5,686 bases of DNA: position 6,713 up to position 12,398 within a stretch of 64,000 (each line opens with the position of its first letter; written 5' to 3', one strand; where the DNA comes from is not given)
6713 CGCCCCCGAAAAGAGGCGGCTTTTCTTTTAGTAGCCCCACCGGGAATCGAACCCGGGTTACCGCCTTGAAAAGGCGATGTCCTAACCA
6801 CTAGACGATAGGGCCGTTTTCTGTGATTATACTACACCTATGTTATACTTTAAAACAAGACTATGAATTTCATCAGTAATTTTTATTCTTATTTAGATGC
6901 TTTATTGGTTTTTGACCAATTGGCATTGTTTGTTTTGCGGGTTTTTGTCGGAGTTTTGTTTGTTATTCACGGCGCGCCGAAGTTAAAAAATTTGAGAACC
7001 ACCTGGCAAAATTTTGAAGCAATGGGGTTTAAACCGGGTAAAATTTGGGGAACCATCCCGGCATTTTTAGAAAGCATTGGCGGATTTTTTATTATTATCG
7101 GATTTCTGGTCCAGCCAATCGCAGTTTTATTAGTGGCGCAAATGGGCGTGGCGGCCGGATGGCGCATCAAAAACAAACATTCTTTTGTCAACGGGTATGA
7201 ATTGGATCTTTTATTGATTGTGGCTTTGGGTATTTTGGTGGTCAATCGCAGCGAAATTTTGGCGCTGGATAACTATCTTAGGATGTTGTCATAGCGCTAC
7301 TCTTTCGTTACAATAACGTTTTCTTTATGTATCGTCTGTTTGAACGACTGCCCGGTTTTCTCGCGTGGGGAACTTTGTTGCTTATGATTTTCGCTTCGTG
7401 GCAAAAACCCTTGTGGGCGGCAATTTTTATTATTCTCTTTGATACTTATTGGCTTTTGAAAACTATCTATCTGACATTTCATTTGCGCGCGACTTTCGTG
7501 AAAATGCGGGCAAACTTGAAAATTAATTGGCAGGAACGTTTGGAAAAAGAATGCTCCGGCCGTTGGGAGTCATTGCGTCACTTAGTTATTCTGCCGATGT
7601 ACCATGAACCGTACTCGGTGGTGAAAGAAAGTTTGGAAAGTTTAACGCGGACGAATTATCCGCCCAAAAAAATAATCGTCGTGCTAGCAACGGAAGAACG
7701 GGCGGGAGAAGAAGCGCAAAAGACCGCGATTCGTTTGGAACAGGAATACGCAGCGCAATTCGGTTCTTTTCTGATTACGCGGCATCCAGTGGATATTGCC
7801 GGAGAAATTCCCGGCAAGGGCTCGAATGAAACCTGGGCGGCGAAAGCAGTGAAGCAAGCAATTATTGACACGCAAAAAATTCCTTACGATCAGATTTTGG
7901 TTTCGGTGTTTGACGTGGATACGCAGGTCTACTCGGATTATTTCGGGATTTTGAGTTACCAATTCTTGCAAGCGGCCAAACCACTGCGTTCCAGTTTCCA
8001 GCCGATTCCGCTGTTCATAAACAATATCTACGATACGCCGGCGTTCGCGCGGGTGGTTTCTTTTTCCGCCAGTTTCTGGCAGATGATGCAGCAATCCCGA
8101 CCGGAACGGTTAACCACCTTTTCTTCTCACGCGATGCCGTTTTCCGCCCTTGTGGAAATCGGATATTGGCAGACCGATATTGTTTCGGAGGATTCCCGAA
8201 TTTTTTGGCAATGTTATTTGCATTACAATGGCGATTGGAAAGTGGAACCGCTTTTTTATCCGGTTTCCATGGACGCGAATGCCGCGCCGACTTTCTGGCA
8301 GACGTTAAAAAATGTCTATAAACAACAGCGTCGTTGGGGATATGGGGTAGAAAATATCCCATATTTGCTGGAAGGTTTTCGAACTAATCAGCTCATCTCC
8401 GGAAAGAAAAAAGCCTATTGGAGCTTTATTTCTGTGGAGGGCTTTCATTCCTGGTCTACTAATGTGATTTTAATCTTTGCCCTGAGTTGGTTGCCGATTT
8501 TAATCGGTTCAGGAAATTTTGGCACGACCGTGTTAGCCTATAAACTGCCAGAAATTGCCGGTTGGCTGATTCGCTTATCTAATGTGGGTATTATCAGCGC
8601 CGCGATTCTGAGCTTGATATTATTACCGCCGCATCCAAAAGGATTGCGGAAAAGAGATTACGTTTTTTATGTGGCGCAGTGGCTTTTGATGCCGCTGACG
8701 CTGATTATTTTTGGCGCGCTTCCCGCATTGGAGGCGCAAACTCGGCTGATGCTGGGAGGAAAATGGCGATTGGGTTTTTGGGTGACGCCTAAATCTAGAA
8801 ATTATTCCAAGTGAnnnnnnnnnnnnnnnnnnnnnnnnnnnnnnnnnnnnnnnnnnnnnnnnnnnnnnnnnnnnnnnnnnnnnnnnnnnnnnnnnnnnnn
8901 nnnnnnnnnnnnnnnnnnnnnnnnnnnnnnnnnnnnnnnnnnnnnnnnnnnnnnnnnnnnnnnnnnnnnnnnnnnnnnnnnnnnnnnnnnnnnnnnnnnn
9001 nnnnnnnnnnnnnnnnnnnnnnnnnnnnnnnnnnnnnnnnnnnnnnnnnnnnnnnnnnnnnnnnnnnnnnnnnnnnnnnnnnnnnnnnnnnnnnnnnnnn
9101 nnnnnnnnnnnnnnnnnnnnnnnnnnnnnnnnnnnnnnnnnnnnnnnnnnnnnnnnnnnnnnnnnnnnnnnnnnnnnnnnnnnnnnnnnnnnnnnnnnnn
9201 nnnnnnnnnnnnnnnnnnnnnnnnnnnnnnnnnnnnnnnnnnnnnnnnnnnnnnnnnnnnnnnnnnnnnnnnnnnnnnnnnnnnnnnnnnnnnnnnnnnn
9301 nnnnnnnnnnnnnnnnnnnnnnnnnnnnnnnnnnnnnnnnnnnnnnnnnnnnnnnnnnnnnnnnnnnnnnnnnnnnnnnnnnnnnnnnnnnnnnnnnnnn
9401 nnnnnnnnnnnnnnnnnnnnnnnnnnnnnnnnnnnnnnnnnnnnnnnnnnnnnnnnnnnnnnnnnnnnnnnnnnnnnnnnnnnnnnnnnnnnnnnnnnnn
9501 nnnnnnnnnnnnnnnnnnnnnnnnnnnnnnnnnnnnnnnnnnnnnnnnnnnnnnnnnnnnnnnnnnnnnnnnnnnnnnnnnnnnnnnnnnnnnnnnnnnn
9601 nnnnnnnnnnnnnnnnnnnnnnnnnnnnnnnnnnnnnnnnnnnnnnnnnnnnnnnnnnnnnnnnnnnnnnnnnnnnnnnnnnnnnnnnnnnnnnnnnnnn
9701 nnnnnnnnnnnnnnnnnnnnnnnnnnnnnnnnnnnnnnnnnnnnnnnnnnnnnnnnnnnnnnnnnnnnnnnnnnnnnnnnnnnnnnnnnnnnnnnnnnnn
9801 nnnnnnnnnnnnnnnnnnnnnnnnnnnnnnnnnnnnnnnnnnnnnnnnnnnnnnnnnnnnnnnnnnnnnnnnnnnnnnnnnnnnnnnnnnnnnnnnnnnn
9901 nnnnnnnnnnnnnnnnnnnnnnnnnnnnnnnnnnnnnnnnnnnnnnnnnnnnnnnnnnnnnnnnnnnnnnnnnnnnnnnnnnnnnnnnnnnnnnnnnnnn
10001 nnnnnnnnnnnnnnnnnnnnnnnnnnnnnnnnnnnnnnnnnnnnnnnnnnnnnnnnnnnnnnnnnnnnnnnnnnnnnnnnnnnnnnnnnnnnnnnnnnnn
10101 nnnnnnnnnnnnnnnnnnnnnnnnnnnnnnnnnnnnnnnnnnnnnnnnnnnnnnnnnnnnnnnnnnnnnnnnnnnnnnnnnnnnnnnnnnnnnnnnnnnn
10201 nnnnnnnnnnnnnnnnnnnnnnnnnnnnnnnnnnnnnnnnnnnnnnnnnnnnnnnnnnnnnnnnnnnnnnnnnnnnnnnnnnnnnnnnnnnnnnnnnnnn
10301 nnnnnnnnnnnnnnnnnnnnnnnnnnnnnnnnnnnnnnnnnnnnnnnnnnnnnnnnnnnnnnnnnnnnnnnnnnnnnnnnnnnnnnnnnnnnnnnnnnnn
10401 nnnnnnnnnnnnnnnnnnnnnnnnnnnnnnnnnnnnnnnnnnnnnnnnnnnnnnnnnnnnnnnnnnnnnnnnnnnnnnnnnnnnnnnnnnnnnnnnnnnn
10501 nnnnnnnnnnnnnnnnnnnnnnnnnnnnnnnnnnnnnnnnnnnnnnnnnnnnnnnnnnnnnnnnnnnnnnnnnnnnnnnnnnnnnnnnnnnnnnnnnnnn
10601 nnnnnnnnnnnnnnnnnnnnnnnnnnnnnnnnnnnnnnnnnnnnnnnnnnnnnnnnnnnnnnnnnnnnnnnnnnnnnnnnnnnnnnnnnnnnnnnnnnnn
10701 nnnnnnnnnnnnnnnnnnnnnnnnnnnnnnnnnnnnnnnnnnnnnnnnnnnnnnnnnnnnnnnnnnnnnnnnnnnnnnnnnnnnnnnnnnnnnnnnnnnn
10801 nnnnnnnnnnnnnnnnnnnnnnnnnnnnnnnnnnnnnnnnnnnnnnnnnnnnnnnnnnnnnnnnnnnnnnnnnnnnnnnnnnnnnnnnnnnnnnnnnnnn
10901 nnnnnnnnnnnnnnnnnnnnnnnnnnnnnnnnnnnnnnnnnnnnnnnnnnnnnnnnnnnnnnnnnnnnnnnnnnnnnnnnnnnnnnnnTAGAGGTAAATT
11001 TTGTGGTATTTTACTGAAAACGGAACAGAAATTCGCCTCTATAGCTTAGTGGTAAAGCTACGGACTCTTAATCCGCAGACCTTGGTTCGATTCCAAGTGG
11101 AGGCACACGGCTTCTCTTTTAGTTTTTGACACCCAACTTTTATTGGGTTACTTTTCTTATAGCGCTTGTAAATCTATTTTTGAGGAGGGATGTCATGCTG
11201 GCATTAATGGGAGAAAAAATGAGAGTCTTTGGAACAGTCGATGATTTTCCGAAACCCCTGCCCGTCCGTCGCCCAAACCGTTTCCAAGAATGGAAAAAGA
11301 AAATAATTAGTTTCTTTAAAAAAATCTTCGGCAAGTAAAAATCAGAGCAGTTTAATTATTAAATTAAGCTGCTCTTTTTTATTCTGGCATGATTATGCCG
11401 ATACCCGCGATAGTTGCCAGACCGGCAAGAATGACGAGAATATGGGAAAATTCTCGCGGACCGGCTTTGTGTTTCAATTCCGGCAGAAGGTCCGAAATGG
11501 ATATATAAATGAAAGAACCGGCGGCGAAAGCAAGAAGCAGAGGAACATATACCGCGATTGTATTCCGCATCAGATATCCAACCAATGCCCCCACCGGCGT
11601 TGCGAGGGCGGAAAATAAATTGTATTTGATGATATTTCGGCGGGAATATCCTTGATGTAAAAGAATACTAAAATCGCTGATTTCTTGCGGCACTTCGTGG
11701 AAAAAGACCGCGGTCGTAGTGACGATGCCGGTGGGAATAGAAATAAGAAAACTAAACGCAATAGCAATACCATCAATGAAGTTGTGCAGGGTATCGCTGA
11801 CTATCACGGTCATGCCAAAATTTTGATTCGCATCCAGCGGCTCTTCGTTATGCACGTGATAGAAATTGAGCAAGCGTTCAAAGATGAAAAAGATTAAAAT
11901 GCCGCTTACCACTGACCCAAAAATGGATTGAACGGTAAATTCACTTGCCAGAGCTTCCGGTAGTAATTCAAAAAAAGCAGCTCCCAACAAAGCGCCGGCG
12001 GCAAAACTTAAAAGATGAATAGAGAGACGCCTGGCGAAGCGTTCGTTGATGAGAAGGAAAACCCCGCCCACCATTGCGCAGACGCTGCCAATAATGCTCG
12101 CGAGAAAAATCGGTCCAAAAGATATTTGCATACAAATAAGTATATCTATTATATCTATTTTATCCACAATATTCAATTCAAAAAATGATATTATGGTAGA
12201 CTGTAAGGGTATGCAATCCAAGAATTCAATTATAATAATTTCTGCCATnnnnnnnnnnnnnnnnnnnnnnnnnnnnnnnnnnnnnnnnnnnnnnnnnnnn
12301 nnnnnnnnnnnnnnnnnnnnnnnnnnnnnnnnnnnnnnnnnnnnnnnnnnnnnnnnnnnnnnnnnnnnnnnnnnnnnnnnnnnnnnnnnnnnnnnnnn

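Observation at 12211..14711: Operon encoding a small TM protein and a 746-aa secreted protein built from five tandem four-cysteine modules plus Gly/Pro-, Gln- and Tyr/Pro-rich tracts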

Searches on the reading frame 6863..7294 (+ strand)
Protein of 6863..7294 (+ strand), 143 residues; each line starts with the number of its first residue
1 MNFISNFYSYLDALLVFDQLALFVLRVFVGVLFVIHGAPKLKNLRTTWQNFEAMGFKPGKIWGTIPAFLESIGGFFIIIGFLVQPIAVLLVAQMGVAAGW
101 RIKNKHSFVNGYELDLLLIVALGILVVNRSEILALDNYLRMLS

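Call 55: search_protein_families(library=pfam, proteins=[window:6863-7294:+], max_evalue=0.0001)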
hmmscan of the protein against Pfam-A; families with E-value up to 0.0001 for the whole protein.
window:6863-7294:+ (143 aa): 1 family
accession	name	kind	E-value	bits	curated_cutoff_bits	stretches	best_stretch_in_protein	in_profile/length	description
PF07681.17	DoxX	-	1.7e-15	57.8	23.6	1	22-98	2-80/85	DoxX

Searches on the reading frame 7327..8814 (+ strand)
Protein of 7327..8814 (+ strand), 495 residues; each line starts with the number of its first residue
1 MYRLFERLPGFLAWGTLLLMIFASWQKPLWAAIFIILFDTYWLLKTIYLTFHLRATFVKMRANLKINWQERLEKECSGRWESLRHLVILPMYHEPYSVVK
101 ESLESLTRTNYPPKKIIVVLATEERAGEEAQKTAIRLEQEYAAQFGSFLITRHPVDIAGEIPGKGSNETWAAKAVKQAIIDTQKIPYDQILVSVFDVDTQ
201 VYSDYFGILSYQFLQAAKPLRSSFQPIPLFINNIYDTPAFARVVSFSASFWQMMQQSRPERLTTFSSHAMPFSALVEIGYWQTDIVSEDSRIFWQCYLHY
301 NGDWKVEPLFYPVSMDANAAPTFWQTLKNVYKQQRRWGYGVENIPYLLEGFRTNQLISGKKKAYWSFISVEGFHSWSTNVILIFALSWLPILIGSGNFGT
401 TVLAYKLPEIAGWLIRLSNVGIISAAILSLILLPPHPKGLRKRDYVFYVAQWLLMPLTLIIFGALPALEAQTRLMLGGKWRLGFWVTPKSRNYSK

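Call 55: search_protein_families(library=pfam, proteins=[window:7327-8814:+], max_evalue=0.0001)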
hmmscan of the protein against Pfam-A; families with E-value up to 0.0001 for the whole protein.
window:7327-8814:+ (495 aa): 1 family
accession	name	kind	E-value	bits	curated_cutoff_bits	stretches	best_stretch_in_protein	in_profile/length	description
PF13632.12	Glyco_trans_2_3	-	5.5e-06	26.8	27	1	196-387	6-182/198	Glycosyl transferase family group 2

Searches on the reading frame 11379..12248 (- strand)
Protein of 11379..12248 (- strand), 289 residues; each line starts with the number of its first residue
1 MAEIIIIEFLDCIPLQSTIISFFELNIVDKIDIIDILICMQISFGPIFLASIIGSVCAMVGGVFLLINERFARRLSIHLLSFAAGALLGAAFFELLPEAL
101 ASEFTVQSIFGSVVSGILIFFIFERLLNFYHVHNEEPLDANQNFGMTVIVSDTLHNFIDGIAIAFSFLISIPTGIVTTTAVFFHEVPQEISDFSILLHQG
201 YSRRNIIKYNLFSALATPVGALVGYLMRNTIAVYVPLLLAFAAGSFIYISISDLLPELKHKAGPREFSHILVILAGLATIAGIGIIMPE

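Call 3: search_protein_families(library=pfam, proteins=[window:11379-12248:-], max_evalue=1)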
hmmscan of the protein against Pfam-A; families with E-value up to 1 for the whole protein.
window:11379-12248:- (289 aa): 2 families
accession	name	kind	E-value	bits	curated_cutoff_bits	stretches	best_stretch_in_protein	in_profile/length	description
PF02535.28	Zip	-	1.5e-41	143.2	35.1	2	134-283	167-322/323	ZIP Zinc transporter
PF10002.14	DUF2243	-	0.24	12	25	0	55-96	54-95/140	Predicted membrane protein (DUF2243)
